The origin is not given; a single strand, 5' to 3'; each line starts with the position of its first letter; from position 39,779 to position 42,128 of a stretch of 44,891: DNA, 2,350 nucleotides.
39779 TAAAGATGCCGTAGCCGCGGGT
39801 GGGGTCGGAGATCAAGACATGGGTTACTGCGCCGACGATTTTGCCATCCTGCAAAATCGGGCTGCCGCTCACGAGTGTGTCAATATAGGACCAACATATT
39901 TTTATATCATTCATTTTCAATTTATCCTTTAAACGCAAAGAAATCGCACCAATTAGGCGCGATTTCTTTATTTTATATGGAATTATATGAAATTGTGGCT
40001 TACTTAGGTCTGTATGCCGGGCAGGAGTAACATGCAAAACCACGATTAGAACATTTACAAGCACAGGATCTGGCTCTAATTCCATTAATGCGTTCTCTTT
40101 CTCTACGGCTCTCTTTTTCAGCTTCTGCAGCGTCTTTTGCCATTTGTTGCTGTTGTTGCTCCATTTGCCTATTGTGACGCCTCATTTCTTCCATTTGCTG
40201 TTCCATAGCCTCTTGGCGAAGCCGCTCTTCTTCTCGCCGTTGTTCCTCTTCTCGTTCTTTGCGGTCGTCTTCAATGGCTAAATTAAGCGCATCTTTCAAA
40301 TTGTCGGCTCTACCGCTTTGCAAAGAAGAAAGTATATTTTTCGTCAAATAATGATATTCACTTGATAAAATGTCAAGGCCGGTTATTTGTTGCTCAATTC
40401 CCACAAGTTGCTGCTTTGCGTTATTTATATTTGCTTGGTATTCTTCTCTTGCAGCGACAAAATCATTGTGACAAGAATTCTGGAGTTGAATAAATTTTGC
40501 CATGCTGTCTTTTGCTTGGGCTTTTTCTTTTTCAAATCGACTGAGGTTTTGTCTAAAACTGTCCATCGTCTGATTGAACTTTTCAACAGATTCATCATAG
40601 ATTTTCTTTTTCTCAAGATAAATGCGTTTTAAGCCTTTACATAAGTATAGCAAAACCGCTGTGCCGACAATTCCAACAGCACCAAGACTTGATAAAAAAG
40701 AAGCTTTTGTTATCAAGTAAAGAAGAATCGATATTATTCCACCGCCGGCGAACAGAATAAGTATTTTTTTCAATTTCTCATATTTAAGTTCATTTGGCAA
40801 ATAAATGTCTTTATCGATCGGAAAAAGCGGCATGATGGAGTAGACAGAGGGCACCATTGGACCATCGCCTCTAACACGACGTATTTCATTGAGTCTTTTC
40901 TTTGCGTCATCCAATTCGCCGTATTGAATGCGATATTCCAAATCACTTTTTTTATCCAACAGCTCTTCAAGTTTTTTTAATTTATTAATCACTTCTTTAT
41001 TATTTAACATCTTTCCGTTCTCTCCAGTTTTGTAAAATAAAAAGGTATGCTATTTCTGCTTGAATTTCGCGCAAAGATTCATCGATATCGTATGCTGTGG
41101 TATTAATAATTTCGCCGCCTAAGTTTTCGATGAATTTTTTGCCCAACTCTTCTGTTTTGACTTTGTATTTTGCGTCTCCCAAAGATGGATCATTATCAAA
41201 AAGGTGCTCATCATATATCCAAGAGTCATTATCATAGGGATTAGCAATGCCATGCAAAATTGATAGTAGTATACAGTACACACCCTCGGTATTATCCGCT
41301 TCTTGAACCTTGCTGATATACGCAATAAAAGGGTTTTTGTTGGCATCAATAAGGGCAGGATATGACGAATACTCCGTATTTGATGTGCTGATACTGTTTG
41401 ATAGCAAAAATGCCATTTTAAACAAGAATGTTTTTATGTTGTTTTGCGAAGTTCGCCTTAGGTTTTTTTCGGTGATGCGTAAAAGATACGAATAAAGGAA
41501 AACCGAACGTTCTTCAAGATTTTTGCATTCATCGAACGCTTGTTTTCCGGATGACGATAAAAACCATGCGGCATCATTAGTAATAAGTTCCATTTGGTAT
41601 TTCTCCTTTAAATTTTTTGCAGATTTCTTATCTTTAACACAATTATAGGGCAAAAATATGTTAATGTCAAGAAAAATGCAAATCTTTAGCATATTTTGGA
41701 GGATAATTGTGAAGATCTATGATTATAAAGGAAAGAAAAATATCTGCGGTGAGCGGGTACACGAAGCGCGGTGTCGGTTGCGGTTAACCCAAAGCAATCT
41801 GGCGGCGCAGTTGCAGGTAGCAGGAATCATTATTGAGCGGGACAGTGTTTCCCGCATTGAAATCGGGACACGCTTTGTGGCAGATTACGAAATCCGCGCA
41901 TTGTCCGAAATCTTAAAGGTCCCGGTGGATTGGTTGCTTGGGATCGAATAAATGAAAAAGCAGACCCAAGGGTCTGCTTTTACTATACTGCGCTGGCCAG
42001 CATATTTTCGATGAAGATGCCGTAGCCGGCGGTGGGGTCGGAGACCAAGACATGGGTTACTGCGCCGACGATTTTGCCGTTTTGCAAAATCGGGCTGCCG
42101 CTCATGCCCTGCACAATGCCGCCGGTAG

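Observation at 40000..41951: Compact uncharacterised module in the spoIVB hot spot: XRE regulator divergent from an overlapping pair (soluble A2 + 2-TM coiled-coil Cys-tailed B2)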

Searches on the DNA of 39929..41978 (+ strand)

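Call 104: search_dna_similar(query=window:39929-41978:+, collection=plasmids, mode=distant, max_rows=5)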
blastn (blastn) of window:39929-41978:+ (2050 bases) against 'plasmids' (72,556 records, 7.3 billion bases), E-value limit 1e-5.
No match.

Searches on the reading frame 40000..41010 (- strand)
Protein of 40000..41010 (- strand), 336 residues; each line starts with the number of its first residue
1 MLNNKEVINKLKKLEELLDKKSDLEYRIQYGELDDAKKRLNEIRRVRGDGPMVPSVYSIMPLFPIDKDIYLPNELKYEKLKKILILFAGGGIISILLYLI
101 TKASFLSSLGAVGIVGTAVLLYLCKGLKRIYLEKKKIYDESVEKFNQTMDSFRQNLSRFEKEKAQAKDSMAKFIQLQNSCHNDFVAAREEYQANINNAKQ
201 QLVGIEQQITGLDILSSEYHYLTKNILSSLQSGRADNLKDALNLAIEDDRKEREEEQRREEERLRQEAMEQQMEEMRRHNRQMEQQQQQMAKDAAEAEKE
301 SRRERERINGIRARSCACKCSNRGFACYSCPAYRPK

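Call 3: search_protein_families(library=pfam, proteins=[window:40000-41010:-], max_evalue=1)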
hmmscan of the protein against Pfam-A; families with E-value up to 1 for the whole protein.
window:40000-41010:- (336 aa): 0 families

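Call 4: search_protein_families(library=padloc, proteins=[window:40000-41010:-], max_evalue=1)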
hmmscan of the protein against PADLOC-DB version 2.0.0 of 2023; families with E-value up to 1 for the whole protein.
window:40000-41010:- (336 aa): 5 families
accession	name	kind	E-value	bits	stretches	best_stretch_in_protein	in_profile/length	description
PDLC00519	JetC1|JetC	-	0.023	10.9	1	133-302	277-444/1097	DUF3584 domain; MukB-like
PDLC03841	LeoBC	-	0.033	11.3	1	85-296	460-593/601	-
PDLC03924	MkoC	-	0.049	9.7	1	129-299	383-564/1136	-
PDLC00930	Cas12u1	-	0.1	9.4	1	165-292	13-131/533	Cas12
PDLC00648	ZorA3|ZorA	-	0.82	6.3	0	140-307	319-469/692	MotA/ExbB/TolQ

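Call 5: search_protein_families(library=ncbifam, proteins=[window:40000-41010:-], max_evalue=1)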
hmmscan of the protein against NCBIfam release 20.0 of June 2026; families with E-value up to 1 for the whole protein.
window:40000-41010:- (336 aa): 4 families
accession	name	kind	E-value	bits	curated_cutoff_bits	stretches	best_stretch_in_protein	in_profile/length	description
NF047418.1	teichoic_AuxB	equivalog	0.00073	18.6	300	1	143-306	157-316/345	lipoteichoic acid stability factor AuxB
NF005122.0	PRK06556.1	equivalog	0.11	10.2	859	1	189-330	812-950/960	vitamin B12-dependent ribonucleotide reductase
NF047417.1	teichoic_AuxA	equivalog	0.49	9.4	250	1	205-299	182-277/430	lipoteichoic acid stability factor AuxA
NF005198.1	PRK06669.1-3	equivalog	0.86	8.7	200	1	247-309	25-88/299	flagellar assembly protein FliH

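Call 6: search_protein_families(library=phrogs, proteins=[window:40000-41010:-], max_evalue=1)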
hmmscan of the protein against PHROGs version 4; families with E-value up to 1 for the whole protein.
window:40000-41010:- (336 aa): 12 families
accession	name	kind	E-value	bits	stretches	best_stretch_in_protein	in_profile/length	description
phrog_1499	-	unknown function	7.4e-05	23.2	1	127-313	143-320/427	-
phrog_9120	-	unknown function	0.0073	17.3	1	99-206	6-112/127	-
phrog_22427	-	unknown function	0.087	13.6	1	132-158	203-229/233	-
phrog_7655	-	DNA, RNA and nucleotide metabolism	0.088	12.6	1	134-298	309-471/551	RecE-like recombination exonuclease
phrog_28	-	tail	0.09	12.2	1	149-303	750-860/1228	tail length tape measure protein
phrog_12022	-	unknown function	0.094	13.8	1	139-185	32-77/164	-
phrog_14273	-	unknown function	0.096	14.1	1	139-203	14-67/90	-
phrog_18419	-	unknown function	0.11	13.5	1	84-141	38-89/96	-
phrog_789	-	other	0.13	11.9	1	162-230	561-628/637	esterase/lipase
phrog_167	-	tail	0.24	10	1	142-309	62-214/1555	tail length tape measure protein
phrog_14363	-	unknown function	0.56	10.8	0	196-283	40-126/172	-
phrog_568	-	DNA, RNA and nucleotide metabolism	0.69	11.5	0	103-126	8-31/83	plasmid stability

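Call 11: find_homologous_proteins(query=window:40000-41010:-)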
Query window:40000-41010:- (336 aa): 3 proteins with E <= 0.001 among 8000 candidates.
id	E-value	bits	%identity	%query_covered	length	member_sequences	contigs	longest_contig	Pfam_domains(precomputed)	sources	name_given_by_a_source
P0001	4.0e-213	725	100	100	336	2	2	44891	-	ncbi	-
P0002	5.8e-175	599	83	100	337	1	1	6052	-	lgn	-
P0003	3.5e-33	134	32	99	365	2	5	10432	-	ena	-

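Call 14: find_encoding_contigs(protein=P0003, flank=8000, max_places=5)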
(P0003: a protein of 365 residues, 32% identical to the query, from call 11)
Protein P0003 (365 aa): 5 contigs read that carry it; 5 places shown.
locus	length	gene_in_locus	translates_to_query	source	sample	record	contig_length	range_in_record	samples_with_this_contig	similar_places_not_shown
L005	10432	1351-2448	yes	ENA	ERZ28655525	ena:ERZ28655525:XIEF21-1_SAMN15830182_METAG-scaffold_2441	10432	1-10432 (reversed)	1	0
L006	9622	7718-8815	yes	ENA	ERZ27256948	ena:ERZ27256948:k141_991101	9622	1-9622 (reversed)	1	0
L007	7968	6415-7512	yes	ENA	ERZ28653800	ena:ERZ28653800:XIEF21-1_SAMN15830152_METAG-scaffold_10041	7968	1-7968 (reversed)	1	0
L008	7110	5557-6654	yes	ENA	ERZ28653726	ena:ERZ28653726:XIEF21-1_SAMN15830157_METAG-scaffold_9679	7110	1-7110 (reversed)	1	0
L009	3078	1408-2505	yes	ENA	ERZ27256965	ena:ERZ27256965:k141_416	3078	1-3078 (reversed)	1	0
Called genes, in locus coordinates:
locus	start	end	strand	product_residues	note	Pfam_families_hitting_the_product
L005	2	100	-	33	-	?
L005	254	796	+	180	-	-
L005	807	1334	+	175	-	-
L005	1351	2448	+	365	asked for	-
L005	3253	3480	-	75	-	PF01381:HTH_3, PF13443:HTH_26 (weak), PF12844:HTH_19, PF13560:HTH_31 (weak)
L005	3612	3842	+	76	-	-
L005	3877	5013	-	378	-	PF12698:ABC2_membrane_3 (weak)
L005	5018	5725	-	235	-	-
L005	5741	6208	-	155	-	PF12698:ABC2_membrane_3 (weak)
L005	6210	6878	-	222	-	PF02463:SMC_N (faint), PF00005:ABC_tran, PF13304:AAA_21 (faint)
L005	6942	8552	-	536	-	-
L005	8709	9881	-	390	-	PF00390:malic, PF00208:ELFV_dehydrog (faint), PF03949:Malic_M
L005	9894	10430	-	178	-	?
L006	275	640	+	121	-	-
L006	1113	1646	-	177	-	-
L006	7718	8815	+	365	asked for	-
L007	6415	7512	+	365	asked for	-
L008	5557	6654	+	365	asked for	-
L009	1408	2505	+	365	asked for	-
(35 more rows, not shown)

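Call 18: find_encoding_contigs(protein=P0002, flank=8000, max_places=3)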
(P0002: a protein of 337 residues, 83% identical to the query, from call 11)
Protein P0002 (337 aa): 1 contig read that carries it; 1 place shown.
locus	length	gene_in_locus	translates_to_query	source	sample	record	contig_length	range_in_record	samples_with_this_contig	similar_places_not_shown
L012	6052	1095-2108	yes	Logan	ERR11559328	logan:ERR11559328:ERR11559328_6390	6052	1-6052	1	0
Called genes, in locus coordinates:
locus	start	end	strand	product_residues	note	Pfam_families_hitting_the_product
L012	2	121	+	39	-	?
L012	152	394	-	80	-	PF13560:HTH_31 (weak)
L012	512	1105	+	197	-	-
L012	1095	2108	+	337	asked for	-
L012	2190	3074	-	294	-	PF00753:Lactamase_B (faint)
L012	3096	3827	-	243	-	PF02311:AraC_binding, PF07883:Cupin_2, PF12833:HTH_18, PF00165:HTH_AraC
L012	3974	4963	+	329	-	PF08240:ADH_N, PF00107:ADH_zinc_N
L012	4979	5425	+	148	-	PF02502:LacAB_rpiB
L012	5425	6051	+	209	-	?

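Call 31: search_solved_structures(query=A2, max_evalue=1)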
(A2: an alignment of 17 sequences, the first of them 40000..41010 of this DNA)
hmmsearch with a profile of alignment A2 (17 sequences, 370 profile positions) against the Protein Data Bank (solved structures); distinct sequences matched with E-value up to 1: 3.
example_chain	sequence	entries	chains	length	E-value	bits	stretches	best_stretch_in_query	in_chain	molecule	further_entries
9vkp_b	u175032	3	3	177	0.076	15.3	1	99-177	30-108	ATP synthase subunit b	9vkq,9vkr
8crx_z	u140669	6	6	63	0.13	14.6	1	323-369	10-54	50S ribosomal protein L32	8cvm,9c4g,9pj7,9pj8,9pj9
9i7s_K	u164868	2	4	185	0.95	11.7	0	275-320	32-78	Tom20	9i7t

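Call 34: predict_structure(alignment_id=A2)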
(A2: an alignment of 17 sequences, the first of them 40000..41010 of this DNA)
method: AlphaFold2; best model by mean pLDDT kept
length: 336 residues; sequences in the alignment: 17
mean_pLDDT: 87.2   pTM: 0.50
mean pLDDT of the five models: 87.2, 85.4, 85.3, 85.1, 84.5
residues with pLDDT >= 90: 217; 70-90: 85; 50-70: 15; < 50: 19
segments of 3 or more residues with pLDDT < 50: 311-317, 321-326, 333-336
pLDDT, mean of each block of 10 residues (from residue 1): 79 95 94 92 88 85 93 93 88 85 83 88 93 96 95 94 91 91 94 96 95 90 94 90 94 94 94 93 92 86 68 50 49 50
secondary structure, 60 per line:
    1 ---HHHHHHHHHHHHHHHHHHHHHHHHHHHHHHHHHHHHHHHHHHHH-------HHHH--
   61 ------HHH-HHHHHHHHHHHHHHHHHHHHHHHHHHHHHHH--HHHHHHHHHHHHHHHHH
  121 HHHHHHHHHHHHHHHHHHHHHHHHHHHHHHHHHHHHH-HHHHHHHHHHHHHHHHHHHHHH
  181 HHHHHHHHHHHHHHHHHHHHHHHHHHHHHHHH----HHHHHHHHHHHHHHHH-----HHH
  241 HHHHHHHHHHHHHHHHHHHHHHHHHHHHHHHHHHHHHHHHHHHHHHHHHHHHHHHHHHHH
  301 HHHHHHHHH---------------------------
elements in order: H4-47 H55-58 H71-101 H104-157 H159-212 H217-232 H238-309

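Call 38: fold_search(model_id=the predicted structure, library=pdb)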
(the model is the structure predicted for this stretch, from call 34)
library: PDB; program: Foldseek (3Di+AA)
matches with E <= 10: 239; with E <= 0.001: 0
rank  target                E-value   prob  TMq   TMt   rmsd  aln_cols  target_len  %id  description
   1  7p3r_B                1.9e-01  0.33  0.14  0.14  19.4       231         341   13  Helical structure of the toxin MakA from Vibrio cholera (released 2022-02-23)
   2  7p3r_A                2.4e-01  0.30  0.16  0.16  20.6       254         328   13  Helical structure of the toxin MakA from Vibrio cholera (released 2022-02-23)
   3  4cgk_A                2.5e-01  0.41  0.19  0.19  29.9       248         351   12  Crystal structure of the essential protein PcsB from Streptococcus pneumoniae (released 2014-05-21)
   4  6ixv_A                3.1e-01  0.82  0.25  0.36  21.6       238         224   11  Crystal structure of SH3BP5-Rab11a (released 2019-03-20)
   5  6djl_E                4.7e-01  0.38  0.18  0.25  20.7       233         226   10  Crystal structure of the Rab11 GEF SH3BP5 bound to nucleotide free Rab11A (released 2018-09-26)
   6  9qxx_A                4.9e-01  0.35  0.22  0.11  20.4       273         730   10  JetABC DNA loaded state dimer (released 2025-10-01)
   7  6djl_B                5.5e-01  0.35  0.20  0.27  20.6       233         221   11  Crystal structure of the Rab11 GEF SH3BP5 bound to nucleotide free Rab11A (released 2018-09-26)
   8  9qxu_A                5.5e-01  0.33  0.23  0.12  19.8       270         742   10  JetABC DNA loaded state monomer (open) (released 2025-10-01)
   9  8i21_A                5.5e-01  0.28  0.20  0.25  20.0       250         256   13  Cryo-EM structure of 6-subunit Smc5/6 arm region (released 2024-06-26)
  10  6ixf_A                5.8e-01  0.63  0.24  0.36  20.0       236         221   12  Crystal structure of SeMet apo SH3BP5 (P41) (released 2019-03-20)
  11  5nnv_D                5.8e-01  0.60  0.26  0.33  22.6       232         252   14  Structure of a Bacillus subtilis Smc coiled coil middle fragment (released 2017-06-21)
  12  4mu6                  6.4e-01  0.16  0.17  0.19  18.8       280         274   14  Crystal Structure of the N-terminal domain of Effector Protein LegC3 from Legionella pneumophila (released 2013-12-11)
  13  9a65_B                7.1e-01  0.35  0.23  0.13  27.8       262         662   10  Integrative model of YVAQ-MCPB by crosslinking MS and deep learning (released 2024-09-18)
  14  1x04                  7.5e-01  0.18  0.14  0.21  37.4       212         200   16  Crystal structure of endophilin BAR domain (mutant) (released 2006-05-02)
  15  6ixg_A                7.9e-01  0.20  0.17  0.23  27.6       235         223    9  Crystal structure of native apo SH3BP5 (P41) (released 2019-03-20)
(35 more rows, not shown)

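Call 75: find_encoding_contigs(protein=P0001, flank=10000, max_places=3)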
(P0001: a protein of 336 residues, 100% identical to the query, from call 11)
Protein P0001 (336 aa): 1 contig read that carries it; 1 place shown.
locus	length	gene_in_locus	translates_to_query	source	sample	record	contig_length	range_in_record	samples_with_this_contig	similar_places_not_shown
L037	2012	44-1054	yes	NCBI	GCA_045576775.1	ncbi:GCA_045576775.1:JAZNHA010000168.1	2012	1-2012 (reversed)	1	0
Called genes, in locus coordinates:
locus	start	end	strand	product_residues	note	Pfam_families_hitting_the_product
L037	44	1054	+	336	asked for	-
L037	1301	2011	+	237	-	?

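Call 87: search_protein_families(library=pfam, alignment_id=A2, max_evalue=1)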
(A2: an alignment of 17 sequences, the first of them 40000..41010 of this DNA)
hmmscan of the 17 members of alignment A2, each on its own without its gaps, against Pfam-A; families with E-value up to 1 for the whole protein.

A. member 1, window:40000-41010:- (336 aa): 0 families

B. families by the number of members that match (of 17 scanned): 43 families (the first 25 are shown)
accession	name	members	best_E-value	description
PF10112.14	Halogen_Hydrol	3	0.021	5-bromo-4-chloroindolyl phosphate hydrolysis protein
PF20479.3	TMEM128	2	0.015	TMEM128 protein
PF13863.11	DUF4200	1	0.0046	Domain of unknown function (DUF4200)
PF13789.11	DUF4181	1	0.0066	Domain of unknown function (DUF4181)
PF19220.6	Rod_CreS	1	0.011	Crescentin, rod domain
PF15573.11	Imm47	1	0.014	Immunity protein 47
PF16566.10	CREPT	1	0.02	Cell-cycle alteration and expression-elevated protein in tumour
PF17062.10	Osw5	1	0.024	Outer spore wall 5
PF10253.14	PRCC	1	0.032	Mitotic checkpoint regulator, MAD2B-interacting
PF13567.11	DUF4131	1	0.044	Domain of unknown function (DUF4131)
PF04906.18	Tweety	1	0.045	Tweety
PF16316.10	DUF4956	1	0.047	Domain of unknown function (DUF4956)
PF00657.28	Lipase_GDSL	1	0.06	GDSL-like Lipase/Acylhydrolase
PF13830.11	DUF4192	1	0.087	Domain of unknown function (DUF4192)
PF05768.20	Glrx-like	1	0.093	Glutaredoxin-like domain (DUF836)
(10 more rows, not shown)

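Call 95: list_cluster_members(proteins=[P0001, P0004, P0014])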
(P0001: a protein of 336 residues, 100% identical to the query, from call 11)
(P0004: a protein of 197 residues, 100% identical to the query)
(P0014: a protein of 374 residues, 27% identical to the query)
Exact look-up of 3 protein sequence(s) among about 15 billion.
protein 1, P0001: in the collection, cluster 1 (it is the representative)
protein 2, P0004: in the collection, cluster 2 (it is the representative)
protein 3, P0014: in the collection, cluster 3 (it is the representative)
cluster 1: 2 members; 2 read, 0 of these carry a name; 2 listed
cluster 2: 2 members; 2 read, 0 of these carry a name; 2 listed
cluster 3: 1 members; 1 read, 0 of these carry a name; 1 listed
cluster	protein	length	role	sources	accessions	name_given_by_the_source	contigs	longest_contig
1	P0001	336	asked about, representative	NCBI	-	-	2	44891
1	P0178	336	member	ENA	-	-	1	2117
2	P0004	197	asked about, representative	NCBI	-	-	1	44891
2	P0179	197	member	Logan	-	-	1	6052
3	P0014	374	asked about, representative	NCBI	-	-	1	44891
